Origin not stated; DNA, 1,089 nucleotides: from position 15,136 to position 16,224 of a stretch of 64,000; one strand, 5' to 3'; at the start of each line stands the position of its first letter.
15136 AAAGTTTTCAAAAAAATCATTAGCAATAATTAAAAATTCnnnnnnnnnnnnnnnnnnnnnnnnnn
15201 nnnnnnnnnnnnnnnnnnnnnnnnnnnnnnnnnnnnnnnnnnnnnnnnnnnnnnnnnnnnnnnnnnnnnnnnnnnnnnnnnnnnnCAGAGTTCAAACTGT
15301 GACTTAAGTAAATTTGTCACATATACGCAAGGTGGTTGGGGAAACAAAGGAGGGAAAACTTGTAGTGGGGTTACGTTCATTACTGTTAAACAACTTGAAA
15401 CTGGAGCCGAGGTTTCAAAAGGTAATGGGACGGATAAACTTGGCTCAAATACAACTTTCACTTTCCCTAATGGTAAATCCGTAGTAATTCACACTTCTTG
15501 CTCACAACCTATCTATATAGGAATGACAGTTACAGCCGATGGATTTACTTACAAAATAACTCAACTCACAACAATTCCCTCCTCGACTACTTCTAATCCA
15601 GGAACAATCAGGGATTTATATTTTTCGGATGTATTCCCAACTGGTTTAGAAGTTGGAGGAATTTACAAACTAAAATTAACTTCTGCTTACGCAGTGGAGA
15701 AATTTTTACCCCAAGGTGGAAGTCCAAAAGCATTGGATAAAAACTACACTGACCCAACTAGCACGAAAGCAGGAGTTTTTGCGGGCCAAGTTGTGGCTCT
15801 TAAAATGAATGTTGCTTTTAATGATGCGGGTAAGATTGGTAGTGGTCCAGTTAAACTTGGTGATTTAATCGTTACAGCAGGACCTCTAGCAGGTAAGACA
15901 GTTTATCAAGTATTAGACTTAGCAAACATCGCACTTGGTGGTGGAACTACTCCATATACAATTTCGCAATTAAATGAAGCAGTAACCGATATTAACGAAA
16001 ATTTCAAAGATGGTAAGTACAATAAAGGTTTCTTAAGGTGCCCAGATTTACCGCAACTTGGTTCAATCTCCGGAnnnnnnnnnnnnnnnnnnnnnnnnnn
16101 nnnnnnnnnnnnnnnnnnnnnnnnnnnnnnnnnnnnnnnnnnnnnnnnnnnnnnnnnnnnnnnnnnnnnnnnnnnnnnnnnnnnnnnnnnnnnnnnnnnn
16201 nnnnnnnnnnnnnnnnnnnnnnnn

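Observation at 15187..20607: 1.8k-aa T9SS cargo with internally duplicated N-terminal module and seven SdrD-B-like repeats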

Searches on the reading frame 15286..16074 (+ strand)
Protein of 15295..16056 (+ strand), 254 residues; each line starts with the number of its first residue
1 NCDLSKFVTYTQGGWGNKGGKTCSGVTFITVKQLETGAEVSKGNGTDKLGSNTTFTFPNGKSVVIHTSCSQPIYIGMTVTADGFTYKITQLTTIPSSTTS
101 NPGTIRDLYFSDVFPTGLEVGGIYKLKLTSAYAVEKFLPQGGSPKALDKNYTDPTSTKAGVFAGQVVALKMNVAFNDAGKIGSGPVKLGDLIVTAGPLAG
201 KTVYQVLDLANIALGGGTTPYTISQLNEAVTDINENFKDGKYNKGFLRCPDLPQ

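Call 7: search_protein_families(library=pfam, proteins=[window:15295-16056:+], max_evalue=10)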
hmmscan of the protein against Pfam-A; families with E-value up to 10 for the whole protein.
window:15295-16056:+ (254 aa): 1 family
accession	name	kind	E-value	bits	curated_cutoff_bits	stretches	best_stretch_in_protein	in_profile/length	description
PF24269.1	DUF7467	-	0.00011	23.3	27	1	40-78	63-107/116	Domain of unknown function (DUF7467)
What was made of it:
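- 15298..16053 (+): TQGGWG module, copy 1 (res 42-293). It has three parts: the N-terminal motif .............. (15298-15339), a nested beta-rich insert at res 56-147 (15340-15615), and a helical core at res 148-293 (15616-16053). The insert weakly resembles DUF7467, 23 bits against a cut-off of 27 (call 7).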

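Call 8: search_solved_structures(query=window:15295-16056:+, max_evalue=10)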
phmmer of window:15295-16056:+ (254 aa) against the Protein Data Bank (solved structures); distinct sequences matched with E-value up to 10: 1.
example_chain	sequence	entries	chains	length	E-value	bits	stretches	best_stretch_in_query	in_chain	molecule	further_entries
6xnb_A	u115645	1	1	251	0.61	12.9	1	134-191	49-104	Short chain alcohol dehydrogenase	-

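Call 11: find_homologous_proteins(query=A1, max_evalue=0.001)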
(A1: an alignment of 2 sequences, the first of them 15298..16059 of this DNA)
Query A1 (2 sequences) (254 aa, profile of the alignment): 335 proteins with E <= 0.001 among 5662 candidates; the best 120 are listed.
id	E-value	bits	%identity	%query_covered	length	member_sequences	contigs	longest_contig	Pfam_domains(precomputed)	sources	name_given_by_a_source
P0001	1.8e-133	462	86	100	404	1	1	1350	PF13620.13,PF22904.4,PF17210.10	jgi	jgi:hypothetical protein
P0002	5.7e-132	457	85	100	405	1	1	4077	PF13620.13,PF17210.10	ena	-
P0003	7.4e-64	234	57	61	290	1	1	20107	-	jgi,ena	jgi:hypothetical protein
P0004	3.0e-62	229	90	48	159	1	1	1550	-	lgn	-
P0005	1.5e-53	200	56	59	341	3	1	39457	PF17802.8,PF22904.4,PF17210.10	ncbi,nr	ncbi:MAG: SdrD B-like domain-containing protein, partial [Bacteroidota bacterium]|nr:SdrD B-like dom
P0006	8.2e-52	194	54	59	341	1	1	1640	PF17802.8,PF13620.13,PF22904.4,PF17210.10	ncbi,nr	ncbi:MAG: SdrD B-like domain-containing protein, partial [Bacteroidota bacterium]|nr:SdrD B-like dom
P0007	6.8e-39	152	50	67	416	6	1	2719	PF13573.13,PF18962.8,PF13860.13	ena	-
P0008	2.3e-38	150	49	64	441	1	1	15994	PF13620.13,PF22904.4,PF17210.10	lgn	-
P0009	6.7e-38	149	53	59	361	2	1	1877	-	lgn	-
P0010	1.9e-37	147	46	59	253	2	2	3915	-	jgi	-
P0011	3.5e-37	146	55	52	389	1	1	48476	PF17802.8,PF13620.13,PF22904.4,PF17210.10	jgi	jgi:hypothetical protein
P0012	1.7e-36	144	46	59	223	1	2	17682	-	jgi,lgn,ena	-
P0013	2.9e-36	143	52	59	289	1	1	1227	-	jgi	jgi:hypothetical protein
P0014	5.3e-36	142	46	59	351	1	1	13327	-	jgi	jgi:hypothetical protein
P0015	8.8e-36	142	48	59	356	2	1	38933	-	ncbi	ncbi:MAG: hypothetical protein ACHQNT_02295 [Bacteroidia bacterium]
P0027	2.2e-33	134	47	59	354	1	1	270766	-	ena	-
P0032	5.0e-33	133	44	60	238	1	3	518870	-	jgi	jgi:hypothetical protein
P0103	2.8e-29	120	43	59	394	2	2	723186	PF18962.8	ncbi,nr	ncbi:MAG: T9SS type A sorting domain-containing protein [Calditrichaeota bacterium]|nr:T9SS type A s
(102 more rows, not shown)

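Call 25: predict_structure(alignment_id=A2)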
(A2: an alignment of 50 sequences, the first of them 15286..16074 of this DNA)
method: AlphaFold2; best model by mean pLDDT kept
length: 263 residues; sequences in the alignment: 50
mean_pLDDT: 86.0   pTM: 0.78
mean pLDDT of the five models: 86.0, 83.4, 81.1, 79.4, 79.2
residues with pLDDT >= 90: 154; 70-90: 60; 50-70: 39; < 50: 10
segments of 3 or more residues with pLDDT < 50: 24-27, 98-101
pLDDT, mean of each block of 10 residues (from residue 1): 79 95 56 82 75 74 77 59 78 60 79 93 98 95 98 98 98 98 91 98 98 99 98 98 94 77 55
secondary structure, 60 per line:
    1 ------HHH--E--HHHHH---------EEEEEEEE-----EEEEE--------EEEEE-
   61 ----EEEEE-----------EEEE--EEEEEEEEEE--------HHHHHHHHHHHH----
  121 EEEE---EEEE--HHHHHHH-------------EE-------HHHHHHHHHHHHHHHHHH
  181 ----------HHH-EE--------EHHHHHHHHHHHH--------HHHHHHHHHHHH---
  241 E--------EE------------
elements in order: H15-19 E29-36 E42-46 E55-59 E65-69 E81-84 E87-96 H105-116 E121-124 E128-131 H134-140 H163-180 H206-217 H226-237
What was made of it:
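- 15298..16053 (+): AF2 model: core pLDDT above 90, insert 56-82 (call 25).
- AF2 core pLDDT above 90, helical (call 25).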

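Call 29: fold_search(model_id=the predicted structure, library=pdb)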
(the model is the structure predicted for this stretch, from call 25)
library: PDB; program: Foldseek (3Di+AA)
matches with E <= 10: 247; with E <= 0.001: 0
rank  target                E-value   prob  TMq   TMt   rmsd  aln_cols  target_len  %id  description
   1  9e2g_0G               2.3e-01  0.21  0.13  0.06  10.9       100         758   10  Cryo-EM structure of 48 nm repeat of microtubule doublet from T. brucei flagellum (released 2025-03-12)
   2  8g2z_1M               4.0e-01  0.08  0.13  0.10   8.5       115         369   10  48-nm doublet microtubule from Tetrahymena thermophila strain CU428 (released 2023-06-14)
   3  8iyj_Y                4.2e-01  0.10  0.12  0.06  11.6       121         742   13  Cryo-EM structure of the 48-nm repeat doublet microtubule from mouse sperm (released 2023-07-05)
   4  8glv_PD               4.7e-01  0.25  0.13  0.09   9.7        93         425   10  96-nm repeat unit of doublet microtubules from Chlamydomonas reinhardtii flagella (released 2023-05-31)
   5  6mxx_J                5.0e-01  0.09  0.09  0.17  13.3        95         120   13  Structure of 53BP1 tandem Tudor domains in complex with small molecule UNC2991 (released 2019-11-27)
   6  8j07_3G               5.7e-01  0.11  0.13  0.07  12.1       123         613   13  96nm repeat of human respiratory doublet microtubule and associated axonemal complexes (released 2023-07-26)
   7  6u42_6T               6.0e-01  0.11  0.13  0.07  11.1       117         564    8  Natively decorated ciliary doublet microtubule (released 2019-11-13)
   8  8j07_3M               6.4e-01  0.18  0.17  0.08   8.6       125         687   13  96nm repeat of human respiratory doublet microtubule and associated axonemal complexes (released 2023-07-26)
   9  3rby_A                6.8e-01  0.23  0.14  0.14  13.1        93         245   14  Crystal structure of uncharacterized protein YLR301w from Saccharomycces cerevisiae (released 2012-03-21)
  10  8otz_Y                7.2e-01  0.16  0.12  0.08  10.6        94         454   13  48-nm repeat of the native axonemal doublet microtubule from bovine sperm (released 2023-11-22)
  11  8glv_6Y               7.2e-01  0.12  0.13  0.07  10.6       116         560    9  96-nm repeat unit of doublet microtubules from Chlamydomonas reinhardtii flagella (released 2023-05-31)
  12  9e78_1H               7.2e-01  0.08  0.10  0.06  11.8        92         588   18  48-nm repeat of the Leishmania tarentolae doublet microtubule (released 2025-03-12)
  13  6u42_6V               7.7e-01  0.10  0.12  0.06  12.6       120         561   10  Natively decorated ciliary doublet microtubule (released 2019-11-13)
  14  9e78_1I               7.7e-01  0.08  0.13  0.06  10.9       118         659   14  48-nm repeat of the Leishmania tarentolae doublet microtubule (released 2025-03-12)
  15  7ung_W                8.1e-01  0.06  0.13  0.07  16.7       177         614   12  48-nm repeat of the human respiratory doublet microtubule (released 2022-10-05)
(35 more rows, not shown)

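Call 39: search_protein_representatives(alignment_id=A2)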
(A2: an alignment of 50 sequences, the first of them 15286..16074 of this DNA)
Query: 50 sequences, 177 profile positions. Proteins with E-value up to 0.001 (for the whole library): 3750; up to 1e-10: 2837; up to 1e-30: 1494. The best 150 are listed.
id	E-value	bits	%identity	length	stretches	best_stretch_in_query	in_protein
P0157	2.8e-152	518.9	-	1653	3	6-170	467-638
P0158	2.6e-133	457.1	-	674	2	5-174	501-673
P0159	1.1e-126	435.6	-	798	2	3-175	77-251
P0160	1.5e-120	415.6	-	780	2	11-177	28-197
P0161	2.3e-120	415.0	-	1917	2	8-175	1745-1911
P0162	4.3e-120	414.1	-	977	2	8-176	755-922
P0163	2.1e-118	408.6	-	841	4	9-165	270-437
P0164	5.2e-117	404.1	-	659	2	6-176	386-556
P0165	5.1e-111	384.5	-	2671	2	6-177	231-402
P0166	4.6e-110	381.4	-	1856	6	13-170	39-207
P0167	1.4e-109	379.8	-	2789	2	5-176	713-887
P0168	3.0e-109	378.8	-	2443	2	9-169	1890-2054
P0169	3.8e-108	375.2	-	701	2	6-177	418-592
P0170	3.7e-105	365.4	-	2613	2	8-176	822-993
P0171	2.2e-104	362.9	-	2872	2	8-176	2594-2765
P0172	3.3e-104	362.3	-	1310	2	7-177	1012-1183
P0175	4.0e-102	355.6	-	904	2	4-176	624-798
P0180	1.8e-100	350.1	-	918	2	9-177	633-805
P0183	8.0e-99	344.8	-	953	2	6-176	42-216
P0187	2.4e-95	333.5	-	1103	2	6-177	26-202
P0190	3.2e-91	320.0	-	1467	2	7-177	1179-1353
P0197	5.6e-83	293.2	-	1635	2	7-176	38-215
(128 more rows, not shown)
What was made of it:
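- About 3,750 cluster representatives (call 39). The top-hit list ranks by summed score, which enriches multi-copy proteins, so the frequency is biased (call 39).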

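Call 45: find_related_loci(query=A2, collection=genome_contigs, flank=3000)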
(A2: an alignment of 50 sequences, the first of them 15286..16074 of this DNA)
Query A2 (263 aa) in genome_contigs; peptide patterns used: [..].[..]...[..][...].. (x = any residue, [..] = any of these).
299 stretches matched a pattern; 203 encode a relative of the query (tblastn E <= 1e-3); the best 80 are kept; 80 distinct loci.
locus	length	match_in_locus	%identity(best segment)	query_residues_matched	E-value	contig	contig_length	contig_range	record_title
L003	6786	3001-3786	89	1-263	2e-154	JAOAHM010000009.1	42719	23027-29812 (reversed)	MAG: Ignavibacteria bacterium isolate SKW60 k141_193511, whole genome shotgun sequence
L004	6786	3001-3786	85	3-263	1e-148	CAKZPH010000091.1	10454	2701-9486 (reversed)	MAG TPA_asm: uncultured Ignavibacteriales bacterium isolate SRR5214706_bin.46_CONCOCT_v1.1_MAG genome assembly, contig:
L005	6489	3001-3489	67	99-261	6e-64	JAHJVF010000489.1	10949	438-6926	MAG: Bacteroidetes bacterium isolate OSL_B.mb.4 OSL_B.mb.4_k141_79595, whole genome shotgun sequence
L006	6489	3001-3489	64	99-261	1e-61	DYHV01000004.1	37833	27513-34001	MAG TPA_asm: Ignavibacterium album isolate DR5_36_85 Afr_mines_DR5_110_length_37833_cov_38_581900, whole genome shotgun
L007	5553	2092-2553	64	99-254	2e-58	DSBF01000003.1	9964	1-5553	MAG TPA_asm: Ignavibacteria bacterium isolate SpSt-1166 Ga0129302_1003924, whole genome shotgun sequence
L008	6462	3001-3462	62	99-252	1e-57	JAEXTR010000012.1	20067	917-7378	MAG: Bacteroidetes bacterium isolate OH_HBrB_359 k127_708502, whole genome shotgun sequence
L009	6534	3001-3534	60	1-256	1e-54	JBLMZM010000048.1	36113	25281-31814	MAG: Ignavibacteriales bacterium isolate MAG203 PRJNA951521_bin6_renamed_50, whole genome shotgun sequence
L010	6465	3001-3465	59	99-252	7e-54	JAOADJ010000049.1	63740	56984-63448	MAG: Melioribacteraceae bacterium isolate SKW230 k141_1099310, whole genome shotgun sequence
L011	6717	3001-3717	46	43-261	1e-52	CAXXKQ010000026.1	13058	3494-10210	MAG: Prolixibacteraceae bacterium isolate 770c2db8-c160-4750-8e47-39b5f4152a8a genome assembly, contig: contig_26, whole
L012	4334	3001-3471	58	99-254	8e-52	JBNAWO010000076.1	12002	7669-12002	MAG: Ignavibacteria bacterium isolate Kamch4342-D-MF-066 bin16.fa-76, whole genome shotgun sequence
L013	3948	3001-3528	55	5-259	4e-51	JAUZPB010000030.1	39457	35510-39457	MAG: Bacteroidota bacterium isolate bin209(16d) DJANOAMP_30, whole genome shotgun sequence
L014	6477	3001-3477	57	99-256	3e-51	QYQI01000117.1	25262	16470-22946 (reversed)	MAG: Ignavibacteriales bacterium isolate PowLak16_MAG6 c_000000185289, whole genome shotgun sequence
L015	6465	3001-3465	57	99-252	4e-50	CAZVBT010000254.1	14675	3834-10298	MAG TPA_asm: uncultured Melioribacter sp. isolate binchicken_co23_43 genome assembly, contig: k141_490176, whole genome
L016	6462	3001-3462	59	99-252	5e-50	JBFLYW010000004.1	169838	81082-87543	MAG: Bacteroidota bacterium isolate MAG095 MAG095_4, whole genome shotgun sequence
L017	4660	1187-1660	56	99-255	4e-50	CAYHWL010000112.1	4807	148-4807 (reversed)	MAG TPA_asm: uncultured Methanosarcinales archaeon isolate ERP119705_co15_581 genome assembly, contig: NODE_24144_length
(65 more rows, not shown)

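Call 50: search_protein_families(library=pfam, proteins=[L003:3001-6786:+, L004:3001-6786:+], max_evalue=1e-10)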
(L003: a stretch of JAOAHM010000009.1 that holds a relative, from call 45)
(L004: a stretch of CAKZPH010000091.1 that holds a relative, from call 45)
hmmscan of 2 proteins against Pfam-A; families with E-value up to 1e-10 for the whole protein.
L003:3001-6786:+ (1262 aa): 7 families
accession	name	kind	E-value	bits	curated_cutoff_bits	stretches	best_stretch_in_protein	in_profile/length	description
PF17210.9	SdrD_B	-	1e-175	573.7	29.7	7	561-671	2-112/112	SdrD B-like domain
PF13620.12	CarboxypepD_reg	-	1.2e-47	160.6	32.3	0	374-432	6-63/82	Carboxypeptidase regulatory-like domain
PF17802.7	SpaA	-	1.2e-41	141.2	23.1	0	376-431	9-69/91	Prealbumin-like fold domain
PF11974.14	bMG3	-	1.7e-17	63.7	34.9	0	380-413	26-59/103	Bacterial alpha-2-macroglobulin MG3 domain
PF13715.12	CarbopepD_reg_2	-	1.7e-17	63.6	32.2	0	718-741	27-50/88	CarboxypepD_reg-like domain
PF22904.2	NOMO1-like_2nd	-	1.4e-12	48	27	0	943-1011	17-83/90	BOS complex subunit NOMO1-like, second beta sandwich domain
PF09430.16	EMC7_beta-sandw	-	6.4e-12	46.2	26.6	0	825-870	7-49/122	ER membrane protein complex subunit 7, beta-sandwich domain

L004:3001-6786:+ (1262 aa): 3 families
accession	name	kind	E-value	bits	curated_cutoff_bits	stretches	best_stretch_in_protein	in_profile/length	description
PF17210.9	SdrD_B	-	1.1e-132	435.1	29.7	6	678-793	2-112/112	SdrD B-like domain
PF13620.12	CarboxypepD_reg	-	5e-37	126.6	32.3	0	816-881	7-71/82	Carboxypeptidase regulatory-like domain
PF17802.7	SpaA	-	2e-32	111.6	23.1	0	377-424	11-60/91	Prealbumin-like fold domain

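Call 52: search_solved_structures(query=A2, max_evalue=10)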
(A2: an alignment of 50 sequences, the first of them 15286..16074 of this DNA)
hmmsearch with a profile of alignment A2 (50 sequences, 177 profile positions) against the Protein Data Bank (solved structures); distinct sequences matched with E-value up to 10: 2.
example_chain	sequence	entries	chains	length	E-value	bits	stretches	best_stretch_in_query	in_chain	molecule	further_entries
8hif_y4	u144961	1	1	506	0.29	14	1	97-163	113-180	VP88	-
9ugr_A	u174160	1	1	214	0.9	12.4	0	149-166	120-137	Syn-F4-Link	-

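Call 55: search_protein_families(library=pfam, proteins=[P0160, P0172, P0187, P0190, P0197, P0183, P0175, P0180], max_evalue=0.000001)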
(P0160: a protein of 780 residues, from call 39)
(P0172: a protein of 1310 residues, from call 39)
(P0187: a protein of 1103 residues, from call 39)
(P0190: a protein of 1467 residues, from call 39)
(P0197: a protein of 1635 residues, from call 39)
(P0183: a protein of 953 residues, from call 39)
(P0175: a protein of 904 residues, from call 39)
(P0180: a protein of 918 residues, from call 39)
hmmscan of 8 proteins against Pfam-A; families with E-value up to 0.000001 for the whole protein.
P0160 (780 aa): 2 families
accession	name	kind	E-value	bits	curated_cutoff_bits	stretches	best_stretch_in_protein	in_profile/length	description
PF13573.12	SprB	-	2.1e-32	110.9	28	2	203-237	3-37/37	SprB repeat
PF18962.6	Por_Secre_tail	-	8.7e-11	42.4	27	1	701-778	1-75/75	Secretion system C-terminal sorting domain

P0172 (1310 aa): 2 families
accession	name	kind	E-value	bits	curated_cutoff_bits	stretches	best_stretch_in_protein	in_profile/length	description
PF23237.1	HYR_4C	-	5.3e-21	75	27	0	491-561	3-72/73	HYR-like domain with 4 cysteines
PF18962.6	Por_Secre_tail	-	2.3e-08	34.6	27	1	1236-1307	2-73/75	Secretion system C-terminal sorting domain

P0187 (1103 aa): 2 families
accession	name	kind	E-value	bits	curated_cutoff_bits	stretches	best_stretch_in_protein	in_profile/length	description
PF13573.12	SprB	-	1.2e-46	156.5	28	4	208-239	3-34/37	SprB repeat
PF18962.6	Por_Secre_tail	-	2.1e-11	44.4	27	1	1025-1101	1-75/75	Secretion system C-terminal sorting domain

P0190 (1467 aa): 3 families
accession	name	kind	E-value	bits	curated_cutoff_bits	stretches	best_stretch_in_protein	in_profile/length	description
PF13573.12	SprB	-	3.6e-104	340.5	28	10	766-795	2-31/37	SprB repeat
PF17963.7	Big_9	-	2.5e-12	47.9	23.6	0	342-408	34-89/89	Bacterial Ig domain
PF18962.6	Por_Secre_tail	-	6.4e-12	46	27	1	1388-1466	1-75/75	Secretion system C-terminal sorting domain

P0197 (1635 aa): 6 families
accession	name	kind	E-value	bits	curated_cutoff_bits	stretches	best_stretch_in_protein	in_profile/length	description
PF13573.12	SprB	-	1.8e-143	466.3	28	13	1068-1103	2-37/37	SprB repeat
PF18962.6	Por_Secre_tail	-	2.8e-18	66.4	27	1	1554-1632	1-75/75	Secretion system C-terminal sorting domain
PF06832.18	BiPBP_C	-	3e-17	62.7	26.8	0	240-292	32-85/90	Penicillin-Binding Protein C-terminus Family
PF08940.17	DUF1918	-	3e-17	62.4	24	0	328-348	28-49/58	Domain of unknown function (DUF1918)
PF24421.1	Ig_J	-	4.1e-10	40.1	29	0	263-292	60-89/104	Tip attachment protein J, Ig-like domain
PF00722.28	Glyco_hydro_16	-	5.9e-09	36.1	22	0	457-507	85-135/175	Glycosyl hydrolases family 16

P0183 (953 aa): 2 families
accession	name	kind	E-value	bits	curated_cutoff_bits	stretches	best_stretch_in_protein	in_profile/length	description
PF13573.12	SprB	-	2.9e-57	190.4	28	5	302-336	3-37/37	SprB repeat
PF18962.6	Por_Secre_tail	-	1.4e-08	35.4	27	0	874-946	1-70/75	Secretion system C-terminal sorting domain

P0175 (904 aa): 2 families
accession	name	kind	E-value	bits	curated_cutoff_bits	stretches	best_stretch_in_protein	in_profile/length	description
PF18962.6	Por_Secre_tail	-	3.9e-11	43.5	27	1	824-899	1-72/75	Secretion system C-terminal sorting domain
PF13573.12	SprB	-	1.1e-10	41.3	28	1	211-249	1-37/37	SprB repeat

P0180 (918 aa): 3 families
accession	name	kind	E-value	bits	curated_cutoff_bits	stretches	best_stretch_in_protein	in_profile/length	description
PF13573.12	SprB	-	2.7e-33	113.7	28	4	567-600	3-37/37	SprB repeat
PF18962.6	Por_Secre_tail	-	1.1e-10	42.1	27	1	838-916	1-75/75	Secretion system C-terminal sorting domain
PF21683.3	GpP-like_1st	-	5.2e-07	29.9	27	0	302-351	13-59/85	Mu phage baseplate assembly protein GpP-like, N-terminal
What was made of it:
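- Closest known: T9SS-secreted giant repeat adhesins of Bacteroidota. Same: Many TQGGWG-module proteins actually have SprB-repeat stalks (call 55).
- The modules bracket repeat arrays of three unrelated kinds (call 55), as caps would.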

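Call 57: find_encoding_contigs(protein=P0027, flank=7000, max_places=2)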
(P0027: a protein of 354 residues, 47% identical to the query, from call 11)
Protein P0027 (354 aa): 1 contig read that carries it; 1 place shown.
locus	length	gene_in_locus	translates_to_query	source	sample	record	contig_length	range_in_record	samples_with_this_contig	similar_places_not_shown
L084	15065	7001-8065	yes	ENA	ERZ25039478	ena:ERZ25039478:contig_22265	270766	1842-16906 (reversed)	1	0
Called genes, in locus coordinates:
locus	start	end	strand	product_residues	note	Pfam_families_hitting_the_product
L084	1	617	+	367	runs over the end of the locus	-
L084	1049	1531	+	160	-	-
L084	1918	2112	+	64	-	PF19313:DUF5916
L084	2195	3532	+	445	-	PF19313:DUF5916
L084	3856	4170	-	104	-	-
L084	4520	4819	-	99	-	-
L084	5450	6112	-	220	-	PF00144:Beta-lactamase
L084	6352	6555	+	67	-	-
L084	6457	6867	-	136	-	PF21948:LplA-B_cat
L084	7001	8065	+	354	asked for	-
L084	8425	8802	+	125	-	-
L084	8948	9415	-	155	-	-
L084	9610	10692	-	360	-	PF02012:BNR (faint), PF15902:Sortilin-Vps10 (faint)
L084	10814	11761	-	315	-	PF15902:Sortilin-Vps10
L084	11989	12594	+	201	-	PF08323:Glyco_transf_5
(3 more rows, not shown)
